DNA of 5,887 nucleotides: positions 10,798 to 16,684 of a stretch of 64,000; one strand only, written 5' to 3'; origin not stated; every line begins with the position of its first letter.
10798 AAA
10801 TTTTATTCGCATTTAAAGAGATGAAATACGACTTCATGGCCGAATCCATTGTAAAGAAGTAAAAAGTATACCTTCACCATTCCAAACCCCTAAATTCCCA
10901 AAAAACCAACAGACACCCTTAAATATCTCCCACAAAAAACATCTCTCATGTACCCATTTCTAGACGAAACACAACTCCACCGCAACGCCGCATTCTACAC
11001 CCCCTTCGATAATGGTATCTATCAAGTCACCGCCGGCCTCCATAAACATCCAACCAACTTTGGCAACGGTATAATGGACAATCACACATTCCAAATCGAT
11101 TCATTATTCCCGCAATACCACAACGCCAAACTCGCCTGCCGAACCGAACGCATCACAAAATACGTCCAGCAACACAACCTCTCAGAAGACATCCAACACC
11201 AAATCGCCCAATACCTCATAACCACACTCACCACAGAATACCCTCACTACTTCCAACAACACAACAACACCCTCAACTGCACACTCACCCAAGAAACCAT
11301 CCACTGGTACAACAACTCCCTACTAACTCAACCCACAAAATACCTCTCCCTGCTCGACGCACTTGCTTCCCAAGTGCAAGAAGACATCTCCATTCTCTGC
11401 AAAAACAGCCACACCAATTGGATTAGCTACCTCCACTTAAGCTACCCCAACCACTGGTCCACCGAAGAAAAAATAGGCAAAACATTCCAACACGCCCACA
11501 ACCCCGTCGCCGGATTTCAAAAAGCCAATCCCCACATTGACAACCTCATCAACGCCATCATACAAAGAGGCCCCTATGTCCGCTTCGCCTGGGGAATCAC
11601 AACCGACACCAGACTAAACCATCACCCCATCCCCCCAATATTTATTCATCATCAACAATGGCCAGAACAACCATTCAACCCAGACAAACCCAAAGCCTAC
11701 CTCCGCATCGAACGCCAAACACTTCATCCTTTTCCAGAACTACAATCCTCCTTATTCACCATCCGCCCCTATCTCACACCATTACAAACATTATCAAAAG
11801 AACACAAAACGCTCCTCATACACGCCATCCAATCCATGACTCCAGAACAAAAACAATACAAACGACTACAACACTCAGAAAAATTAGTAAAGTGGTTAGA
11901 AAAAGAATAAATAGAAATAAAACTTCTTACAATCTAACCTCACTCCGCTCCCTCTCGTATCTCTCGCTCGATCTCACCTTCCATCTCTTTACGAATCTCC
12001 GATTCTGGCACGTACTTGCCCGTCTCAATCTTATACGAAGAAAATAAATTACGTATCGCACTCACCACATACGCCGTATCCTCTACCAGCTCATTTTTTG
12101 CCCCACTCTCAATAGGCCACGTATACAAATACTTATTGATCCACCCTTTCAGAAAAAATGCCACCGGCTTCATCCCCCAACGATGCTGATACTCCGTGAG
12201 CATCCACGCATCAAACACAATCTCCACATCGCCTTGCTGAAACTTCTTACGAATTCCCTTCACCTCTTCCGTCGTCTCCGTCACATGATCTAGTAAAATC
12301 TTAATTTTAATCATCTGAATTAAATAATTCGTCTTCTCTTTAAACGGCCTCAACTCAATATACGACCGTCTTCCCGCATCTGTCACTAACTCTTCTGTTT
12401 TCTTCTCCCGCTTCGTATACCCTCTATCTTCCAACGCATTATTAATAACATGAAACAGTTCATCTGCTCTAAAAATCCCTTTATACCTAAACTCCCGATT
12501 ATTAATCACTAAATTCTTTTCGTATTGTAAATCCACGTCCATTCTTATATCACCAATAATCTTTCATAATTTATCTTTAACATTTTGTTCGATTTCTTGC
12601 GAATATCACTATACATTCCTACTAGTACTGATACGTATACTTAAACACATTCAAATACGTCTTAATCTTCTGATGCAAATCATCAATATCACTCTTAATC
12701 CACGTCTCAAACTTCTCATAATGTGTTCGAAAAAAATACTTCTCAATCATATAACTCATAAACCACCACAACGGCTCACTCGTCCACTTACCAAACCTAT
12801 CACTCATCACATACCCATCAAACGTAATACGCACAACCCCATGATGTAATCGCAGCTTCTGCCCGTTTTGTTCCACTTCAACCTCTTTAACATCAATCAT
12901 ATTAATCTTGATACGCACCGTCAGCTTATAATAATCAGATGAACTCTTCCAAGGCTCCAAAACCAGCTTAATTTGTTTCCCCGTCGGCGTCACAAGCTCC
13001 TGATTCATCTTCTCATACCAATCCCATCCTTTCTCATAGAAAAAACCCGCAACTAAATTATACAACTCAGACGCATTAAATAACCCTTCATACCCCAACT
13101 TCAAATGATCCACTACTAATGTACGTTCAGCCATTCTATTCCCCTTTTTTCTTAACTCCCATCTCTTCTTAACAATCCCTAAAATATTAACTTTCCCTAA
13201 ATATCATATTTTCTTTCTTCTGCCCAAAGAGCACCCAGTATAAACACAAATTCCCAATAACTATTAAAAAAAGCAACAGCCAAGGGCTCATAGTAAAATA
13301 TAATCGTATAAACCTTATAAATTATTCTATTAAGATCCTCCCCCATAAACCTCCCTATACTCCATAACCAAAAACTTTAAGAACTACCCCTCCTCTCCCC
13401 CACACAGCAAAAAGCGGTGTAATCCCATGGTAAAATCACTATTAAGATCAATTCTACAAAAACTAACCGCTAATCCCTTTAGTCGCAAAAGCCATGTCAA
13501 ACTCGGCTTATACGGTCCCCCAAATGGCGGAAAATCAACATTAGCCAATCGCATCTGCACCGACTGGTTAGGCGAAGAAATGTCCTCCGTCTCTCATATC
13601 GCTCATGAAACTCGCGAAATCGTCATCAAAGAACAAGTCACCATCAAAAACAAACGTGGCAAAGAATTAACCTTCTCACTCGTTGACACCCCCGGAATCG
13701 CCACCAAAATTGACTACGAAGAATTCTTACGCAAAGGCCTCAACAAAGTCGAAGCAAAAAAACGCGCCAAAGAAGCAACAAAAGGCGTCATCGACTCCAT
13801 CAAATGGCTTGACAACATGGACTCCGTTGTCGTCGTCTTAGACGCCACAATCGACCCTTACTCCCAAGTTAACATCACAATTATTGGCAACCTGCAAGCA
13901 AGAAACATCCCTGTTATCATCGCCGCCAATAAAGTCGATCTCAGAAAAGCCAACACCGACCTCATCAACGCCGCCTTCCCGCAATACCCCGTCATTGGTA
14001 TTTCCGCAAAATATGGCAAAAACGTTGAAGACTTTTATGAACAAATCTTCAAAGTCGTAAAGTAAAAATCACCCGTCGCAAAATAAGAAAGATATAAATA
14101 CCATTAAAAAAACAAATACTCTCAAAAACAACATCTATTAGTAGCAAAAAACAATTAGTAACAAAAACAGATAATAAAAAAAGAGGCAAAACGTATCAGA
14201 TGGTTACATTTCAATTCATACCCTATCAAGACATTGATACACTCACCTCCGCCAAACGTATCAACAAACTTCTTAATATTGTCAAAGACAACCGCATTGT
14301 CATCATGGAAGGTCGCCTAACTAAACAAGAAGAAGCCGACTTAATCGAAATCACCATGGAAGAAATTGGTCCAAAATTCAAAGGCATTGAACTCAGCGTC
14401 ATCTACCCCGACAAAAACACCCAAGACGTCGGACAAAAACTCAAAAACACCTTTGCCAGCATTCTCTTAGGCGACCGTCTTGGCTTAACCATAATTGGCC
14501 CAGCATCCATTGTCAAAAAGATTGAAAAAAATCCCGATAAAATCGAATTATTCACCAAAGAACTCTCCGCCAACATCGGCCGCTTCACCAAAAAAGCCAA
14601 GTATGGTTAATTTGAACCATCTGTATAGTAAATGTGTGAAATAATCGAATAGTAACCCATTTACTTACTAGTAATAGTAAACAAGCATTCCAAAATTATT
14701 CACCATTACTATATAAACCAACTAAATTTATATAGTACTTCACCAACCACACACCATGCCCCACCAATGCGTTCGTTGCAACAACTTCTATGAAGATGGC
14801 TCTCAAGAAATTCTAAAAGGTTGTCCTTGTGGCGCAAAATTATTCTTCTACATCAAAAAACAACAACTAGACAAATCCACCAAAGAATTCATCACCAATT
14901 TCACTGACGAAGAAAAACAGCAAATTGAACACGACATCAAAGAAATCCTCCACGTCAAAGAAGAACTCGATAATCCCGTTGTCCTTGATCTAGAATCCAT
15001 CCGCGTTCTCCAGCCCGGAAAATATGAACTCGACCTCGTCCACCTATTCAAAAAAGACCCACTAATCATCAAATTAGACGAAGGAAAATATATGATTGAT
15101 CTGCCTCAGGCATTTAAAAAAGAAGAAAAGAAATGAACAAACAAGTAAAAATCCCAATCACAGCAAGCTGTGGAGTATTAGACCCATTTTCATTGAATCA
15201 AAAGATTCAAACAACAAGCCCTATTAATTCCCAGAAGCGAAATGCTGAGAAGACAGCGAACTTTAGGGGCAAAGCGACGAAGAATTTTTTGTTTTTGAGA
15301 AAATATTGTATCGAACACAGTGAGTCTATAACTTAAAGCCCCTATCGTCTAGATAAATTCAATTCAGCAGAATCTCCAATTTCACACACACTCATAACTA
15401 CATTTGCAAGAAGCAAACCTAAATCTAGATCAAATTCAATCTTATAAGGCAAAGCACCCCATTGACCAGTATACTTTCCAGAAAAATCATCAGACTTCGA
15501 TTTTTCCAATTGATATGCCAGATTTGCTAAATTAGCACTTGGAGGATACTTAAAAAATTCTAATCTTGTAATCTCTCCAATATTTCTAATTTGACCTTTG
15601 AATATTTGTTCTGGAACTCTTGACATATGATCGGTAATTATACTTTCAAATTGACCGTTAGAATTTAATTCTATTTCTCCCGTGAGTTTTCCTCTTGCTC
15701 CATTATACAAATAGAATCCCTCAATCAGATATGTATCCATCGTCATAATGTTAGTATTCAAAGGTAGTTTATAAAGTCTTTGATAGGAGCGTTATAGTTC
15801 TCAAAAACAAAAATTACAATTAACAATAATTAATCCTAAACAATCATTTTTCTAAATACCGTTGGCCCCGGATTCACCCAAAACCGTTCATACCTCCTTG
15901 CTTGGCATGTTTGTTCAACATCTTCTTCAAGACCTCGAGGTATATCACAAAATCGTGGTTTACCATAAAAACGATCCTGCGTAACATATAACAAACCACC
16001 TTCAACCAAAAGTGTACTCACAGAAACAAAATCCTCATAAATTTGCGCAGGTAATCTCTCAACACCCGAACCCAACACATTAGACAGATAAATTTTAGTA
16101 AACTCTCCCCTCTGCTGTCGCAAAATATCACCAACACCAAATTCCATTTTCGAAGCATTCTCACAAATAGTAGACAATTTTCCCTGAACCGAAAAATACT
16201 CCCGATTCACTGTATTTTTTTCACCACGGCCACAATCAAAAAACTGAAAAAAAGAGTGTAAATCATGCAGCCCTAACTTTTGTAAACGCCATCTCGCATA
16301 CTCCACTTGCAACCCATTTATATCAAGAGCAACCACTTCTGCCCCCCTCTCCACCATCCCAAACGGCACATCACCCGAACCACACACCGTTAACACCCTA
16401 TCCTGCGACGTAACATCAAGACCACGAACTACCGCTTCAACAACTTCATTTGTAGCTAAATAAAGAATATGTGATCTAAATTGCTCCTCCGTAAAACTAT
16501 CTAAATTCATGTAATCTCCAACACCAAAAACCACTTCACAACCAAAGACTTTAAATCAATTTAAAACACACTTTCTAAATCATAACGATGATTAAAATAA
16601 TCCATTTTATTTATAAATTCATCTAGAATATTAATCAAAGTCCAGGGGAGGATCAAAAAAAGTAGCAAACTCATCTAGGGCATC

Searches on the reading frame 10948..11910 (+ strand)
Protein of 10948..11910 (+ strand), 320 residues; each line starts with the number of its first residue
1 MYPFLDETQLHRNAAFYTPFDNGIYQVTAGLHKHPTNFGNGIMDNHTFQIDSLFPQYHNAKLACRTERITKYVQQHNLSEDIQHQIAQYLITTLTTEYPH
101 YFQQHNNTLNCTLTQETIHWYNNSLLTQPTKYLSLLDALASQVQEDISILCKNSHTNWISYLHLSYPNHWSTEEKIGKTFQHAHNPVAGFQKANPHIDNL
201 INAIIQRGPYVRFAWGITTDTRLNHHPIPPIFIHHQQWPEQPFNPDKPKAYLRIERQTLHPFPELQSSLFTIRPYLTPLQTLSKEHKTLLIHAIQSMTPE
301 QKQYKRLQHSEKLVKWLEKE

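Call 54: search_protein_families(library=pfam, proteins=[window:10948-11910:+], max_evalue=0.01)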
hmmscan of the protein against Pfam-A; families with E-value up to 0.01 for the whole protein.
window:10948-11910:+ (320 aa): 1 family
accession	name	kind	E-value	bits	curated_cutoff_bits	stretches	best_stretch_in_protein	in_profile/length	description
PF11927.14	HODM_asu-like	-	5.2e-49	167.5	25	1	44-314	7-272/273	Haem-dependent oxidative N-demethylase, alpha subunit-like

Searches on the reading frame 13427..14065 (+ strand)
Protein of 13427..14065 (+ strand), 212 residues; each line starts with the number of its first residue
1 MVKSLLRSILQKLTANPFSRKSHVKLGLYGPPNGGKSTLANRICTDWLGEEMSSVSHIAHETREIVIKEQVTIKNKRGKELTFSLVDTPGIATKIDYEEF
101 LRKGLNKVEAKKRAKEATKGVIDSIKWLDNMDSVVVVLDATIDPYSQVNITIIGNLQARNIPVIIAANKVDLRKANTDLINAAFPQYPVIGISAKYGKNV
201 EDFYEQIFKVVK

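Call 54: search_protein_families(library=pfam, proteins=[window:13427-14065:+], max_evalue=0.01)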
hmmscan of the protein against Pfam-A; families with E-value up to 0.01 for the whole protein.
window:13427-14065:+ (212 aa): 11 families
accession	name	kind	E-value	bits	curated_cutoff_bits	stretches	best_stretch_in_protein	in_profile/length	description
PF01926.29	MMR_HSR1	-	1.2e-14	54.9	21.9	1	26-169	2-113/113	50S ribosome-binding GTPase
PF00009.33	GTP_EFTU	-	4.6e-11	43.1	26.5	2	127-211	89-186/188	Elongation factor Tu GTP binding domain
PF02421.24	FeoB_N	-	2e-06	27.8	27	1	26-207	3-156/156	Ferrous iron transport protein B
PF00735.24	Septin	-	1.2e-05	25.1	26.2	1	28-110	9-91/280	Septin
PF03193.22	RsgA_GTPase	-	0.00012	22.4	30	0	129-206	21-103/174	RsgA GTPase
PF16897.10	MMR_HSR1_Xtn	-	0.00034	21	35.2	1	151-210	48-103/106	C-terminal region of MMR_HSR1 domain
PF09439.16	SRPRB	-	0.00039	20.3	25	0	28-177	8-126/178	Signal recognition particle receptor beta subunit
PF00004.35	AAA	-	0.00041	21.2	21.2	1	28-172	3-113/131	ATPase family associated with various cellular activities (AAA)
PF08477.19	Roc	-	0.0005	20.7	27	0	25-90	1-65/119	Ras of Complex, Roc, domain of DAPkinase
PF00071.28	Ras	-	0.00074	19.6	21.6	0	155-211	99-160/162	Ras family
PF01248.31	Ribosomal_L7Ae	-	0.0025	17.9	22.1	1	105-172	4-70/95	Ribosomal protein L7Ae/L30e/S12e/Gadd45 family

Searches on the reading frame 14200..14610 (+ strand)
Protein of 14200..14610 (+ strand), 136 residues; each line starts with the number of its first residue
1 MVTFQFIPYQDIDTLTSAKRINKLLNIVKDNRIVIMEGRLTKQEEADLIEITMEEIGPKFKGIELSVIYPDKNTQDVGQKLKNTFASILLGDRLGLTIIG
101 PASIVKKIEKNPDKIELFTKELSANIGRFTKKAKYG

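Call 54: search_protein_families(library=pfam, proteins=[window:14200-14610:+], max_evalue=0.01)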
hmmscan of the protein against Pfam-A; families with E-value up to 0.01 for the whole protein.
window:14200-14610:+ (136 aa): 1 family
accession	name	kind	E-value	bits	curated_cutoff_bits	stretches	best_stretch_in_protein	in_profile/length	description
PF09846.14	OapB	-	9.4e-18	64.5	27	1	13-116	2-100/104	Origin-associated protein OapB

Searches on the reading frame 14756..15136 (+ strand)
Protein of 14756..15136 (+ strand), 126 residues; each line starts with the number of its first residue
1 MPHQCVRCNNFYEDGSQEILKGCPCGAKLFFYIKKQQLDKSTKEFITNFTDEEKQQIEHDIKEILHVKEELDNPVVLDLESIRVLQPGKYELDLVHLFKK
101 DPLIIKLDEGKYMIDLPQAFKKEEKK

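Call 54: search_protein_families(library=pfam, proteins=[window:14756-15136:+], max_evalue=0.01)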
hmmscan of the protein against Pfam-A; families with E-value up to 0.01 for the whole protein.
window:14756-15136:+ (126 aa): 1 family
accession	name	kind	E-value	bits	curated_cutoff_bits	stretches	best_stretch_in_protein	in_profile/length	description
PF09845.14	OapC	-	3e-28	99.1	23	1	2-122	1-133/133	Origin-associated protein OapC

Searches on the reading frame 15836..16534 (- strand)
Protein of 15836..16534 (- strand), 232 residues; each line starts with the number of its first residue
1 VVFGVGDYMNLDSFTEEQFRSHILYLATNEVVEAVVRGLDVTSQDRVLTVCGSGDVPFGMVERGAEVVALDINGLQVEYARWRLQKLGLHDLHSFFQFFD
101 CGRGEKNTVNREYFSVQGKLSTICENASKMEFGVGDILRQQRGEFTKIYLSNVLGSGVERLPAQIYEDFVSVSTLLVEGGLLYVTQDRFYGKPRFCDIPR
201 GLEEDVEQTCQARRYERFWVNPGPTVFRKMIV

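Call 81: search_protein_families(library=pfam, proteins=[window:15836-16534:-], max_evalue=0.001)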
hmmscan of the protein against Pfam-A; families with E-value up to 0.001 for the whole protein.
window:15836-16534:- (232 aa): 1 family
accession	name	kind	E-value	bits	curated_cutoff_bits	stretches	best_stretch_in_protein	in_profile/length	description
PF11899.13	DUF3419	-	3.5e-07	30.2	28.2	1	16-107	3-95/385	Protein of unknown function (DUF3419)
